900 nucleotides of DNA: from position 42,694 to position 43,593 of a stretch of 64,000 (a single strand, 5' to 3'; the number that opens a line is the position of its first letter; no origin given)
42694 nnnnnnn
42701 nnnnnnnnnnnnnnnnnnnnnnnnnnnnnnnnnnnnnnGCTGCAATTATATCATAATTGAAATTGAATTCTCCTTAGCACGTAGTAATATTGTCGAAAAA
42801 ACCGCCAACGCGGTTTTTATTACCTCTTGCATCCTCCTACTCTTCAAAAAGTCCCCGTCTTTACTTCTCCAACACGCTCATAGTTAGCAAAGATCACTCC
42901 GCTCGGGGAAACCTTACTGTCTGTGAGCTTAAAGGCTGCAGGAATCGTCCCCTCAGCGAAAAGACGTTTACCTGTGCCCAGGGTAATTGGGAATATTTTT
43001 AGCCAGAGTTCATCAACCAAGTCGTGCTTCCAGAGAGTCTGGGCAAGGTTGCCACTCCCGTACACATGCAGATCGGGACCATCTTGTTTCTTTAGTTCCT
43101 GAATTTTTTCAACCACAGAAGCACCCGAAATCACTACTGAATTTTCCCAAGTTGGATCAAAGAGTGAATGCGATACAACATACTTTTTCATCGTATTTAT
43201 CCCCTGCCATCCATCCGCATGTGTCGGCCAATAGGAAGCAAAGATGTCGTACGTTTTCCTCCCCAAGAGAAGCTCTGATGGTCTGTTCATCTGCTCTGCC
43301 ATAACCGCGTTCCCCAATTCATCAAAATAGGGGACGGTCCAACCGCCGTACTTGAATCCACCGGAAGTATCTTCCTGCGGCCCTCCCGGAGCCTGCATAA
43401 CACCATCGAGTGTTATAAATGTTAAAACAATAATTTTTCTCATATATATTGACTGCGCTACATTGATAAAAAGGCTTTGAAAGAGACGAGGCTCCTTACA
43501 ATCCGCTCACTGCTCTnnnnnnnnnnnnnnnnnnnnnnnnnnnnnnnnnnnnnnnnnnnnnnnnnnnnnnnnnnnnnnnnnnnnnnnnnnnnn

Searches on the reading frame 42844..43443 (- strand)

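Call 58: search_protein_families(library=pfam, proteins=[window:42844-43443:-], max_evalue=0.001)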
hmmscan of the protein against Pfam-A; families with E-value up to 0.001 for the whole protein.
window:42844-43443:- (199 aa): 1 family
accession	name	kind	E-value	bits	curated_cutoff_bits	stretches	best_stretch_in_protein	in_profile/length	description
PF01872.23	RibD_C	-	2.4e-23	83.4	24.1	1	2-184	1-196/197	RibD C-terminal domain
